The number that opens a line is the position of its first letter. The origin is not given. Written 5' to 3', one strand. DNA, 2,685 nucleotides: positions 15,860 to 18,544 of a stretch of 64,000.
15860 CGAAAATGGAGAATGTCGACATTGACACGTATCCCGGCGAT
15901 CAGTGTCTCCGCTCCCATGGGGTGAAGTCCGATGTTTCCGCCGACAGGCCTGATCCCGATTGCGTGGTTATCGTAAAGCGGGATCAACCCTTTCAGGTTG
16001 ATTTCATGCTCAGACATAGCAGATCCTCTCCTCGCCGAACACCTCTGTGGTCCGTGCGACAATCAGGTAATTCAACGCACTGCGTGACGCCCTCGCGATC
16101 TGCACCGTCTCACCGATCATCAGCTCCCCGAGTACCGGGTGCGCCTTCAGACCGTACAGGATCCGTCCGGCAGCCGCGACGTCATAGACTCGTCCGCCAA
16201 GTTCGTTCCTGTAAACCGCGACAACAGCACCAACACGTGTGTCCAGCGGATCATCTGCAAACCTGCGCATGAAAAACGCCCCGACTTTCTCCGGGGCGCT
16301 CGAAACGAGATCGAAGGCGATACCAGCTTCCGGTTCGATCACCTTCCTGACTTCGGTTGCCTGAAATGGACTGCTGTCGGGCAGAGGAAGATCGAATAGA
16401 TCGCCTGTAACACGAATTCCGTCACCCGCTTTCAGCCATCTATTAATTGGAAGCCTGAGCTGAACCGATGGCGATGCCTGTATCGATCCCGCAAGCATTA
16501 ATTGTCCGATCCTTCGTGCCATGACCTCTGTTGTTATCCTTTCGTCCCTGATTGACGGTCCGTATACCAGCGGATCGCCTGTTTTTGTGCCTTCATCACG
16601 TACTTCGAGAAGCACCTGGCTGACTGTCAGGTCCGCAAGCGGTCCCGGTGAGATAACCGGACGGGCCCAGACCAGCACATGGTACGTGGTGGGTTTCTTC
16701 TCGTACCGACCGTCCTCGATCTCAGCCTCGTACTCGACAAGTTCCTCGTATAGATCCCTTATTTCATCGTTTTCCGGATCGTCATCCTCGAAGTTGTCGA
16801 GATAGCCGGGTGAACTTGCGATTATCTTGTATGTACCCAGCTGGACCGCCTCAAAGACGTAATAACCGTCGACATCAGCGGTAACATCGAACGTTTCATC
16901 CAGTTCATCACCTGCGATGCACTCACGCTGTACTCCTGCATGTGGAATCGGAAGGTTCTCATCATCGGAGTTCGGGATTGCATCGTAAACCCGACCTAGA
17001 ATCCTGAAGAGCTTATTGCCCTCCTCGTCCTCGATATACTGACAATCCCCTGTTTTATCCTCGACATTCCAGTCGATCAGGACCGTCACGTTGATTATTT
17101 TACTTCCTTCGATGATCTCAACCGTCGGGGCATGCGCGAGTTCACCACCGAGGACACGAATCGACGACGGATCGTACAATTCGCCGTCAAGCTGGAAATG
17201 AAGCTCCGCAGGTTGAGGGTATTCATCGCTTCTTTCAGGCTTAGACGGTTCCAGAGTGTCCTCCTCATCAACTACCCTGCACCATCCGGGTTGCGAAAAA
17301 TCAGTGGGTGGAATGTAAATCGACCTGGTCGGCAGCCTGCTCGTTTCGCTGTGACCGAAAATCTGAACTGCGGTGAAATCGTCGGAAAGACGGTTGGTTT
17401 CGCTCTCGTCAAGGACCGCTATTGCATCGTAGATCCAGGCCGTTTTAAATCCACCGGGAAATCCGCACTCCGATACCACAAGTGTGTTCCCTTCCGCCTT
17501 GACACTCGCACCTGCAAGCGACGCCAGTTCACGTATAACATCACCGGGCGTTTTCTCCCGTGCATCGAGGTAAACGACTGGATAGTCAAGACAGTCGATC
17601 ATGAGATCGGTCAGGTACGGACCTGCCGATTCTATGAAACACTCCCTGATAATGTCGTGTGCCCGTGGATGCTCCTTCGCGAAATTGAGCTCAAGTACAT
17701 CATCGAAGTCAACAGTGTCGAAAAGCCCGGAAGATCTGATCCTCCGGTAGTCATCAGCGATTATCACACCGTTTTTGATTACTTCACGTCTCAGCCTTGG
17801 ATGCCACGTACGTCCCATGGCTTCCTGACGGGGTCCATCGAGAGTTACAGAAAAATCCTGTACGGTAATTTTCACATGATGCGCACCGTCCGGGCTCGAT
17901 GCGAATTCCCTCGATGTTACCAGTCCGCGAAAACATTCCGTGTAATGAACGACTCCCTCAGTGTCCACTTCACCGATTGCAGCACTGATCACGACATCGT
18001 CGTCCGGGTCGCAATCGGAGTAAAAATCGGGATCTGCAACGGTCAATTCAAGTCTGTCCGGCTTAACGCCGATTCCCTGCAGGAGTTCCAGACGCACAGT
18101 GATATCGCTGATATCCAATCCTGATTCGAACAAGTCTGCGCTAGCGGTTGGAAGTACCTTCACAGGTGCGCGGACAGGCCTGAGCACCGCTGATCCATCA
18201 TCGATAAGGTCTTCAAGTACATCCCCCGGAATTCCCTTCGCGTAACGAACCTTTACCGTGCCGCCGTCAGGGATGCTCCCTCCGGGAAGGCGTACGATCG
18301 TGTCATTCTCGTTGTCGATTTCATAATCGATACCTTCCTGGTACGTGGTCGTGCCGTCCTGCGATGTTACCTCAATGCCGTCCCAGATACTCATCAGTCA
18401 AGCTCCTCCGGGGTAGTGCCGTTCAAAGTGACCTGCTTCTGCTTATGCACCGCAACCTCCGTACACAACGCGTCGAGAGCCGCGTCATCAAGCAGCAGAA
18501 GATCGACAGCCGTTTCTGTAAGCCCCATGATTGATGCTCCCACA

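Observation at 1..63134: Seven paralogous lipoproteins share an unassigned ~350-aa N-terminal module with interchangeable C-terminal domains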

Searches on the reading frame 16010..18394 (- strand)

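Call 15: search_protein_families(library=pfam, proteins=[window:16010-18394:-], max_evalue=0.001)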
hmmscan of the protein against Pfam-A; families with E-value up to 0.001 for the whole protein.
window:16010-18394:- (794 aa): 1 family
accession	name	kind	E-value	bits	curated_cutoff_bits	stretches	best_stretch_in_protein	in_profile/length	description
PF13620.12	CarboxypepD_reg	-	4.9e-05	24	32.3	1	479-532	10-60/82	Carboxypeptidase regulatory-like domain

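Call 65: search_protein_families(library=phrogs, proteins=[window:16010-18394:-], max_evalue=0.001)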
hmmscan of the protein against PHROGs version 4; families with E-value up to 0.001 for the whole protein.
window:16010-18394:- (794 aa): 1 family
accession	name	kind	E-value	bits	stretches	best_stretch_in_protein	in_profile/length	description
phrog_18315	-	unknown function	0.00017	20.6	1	8-75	757-825/918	-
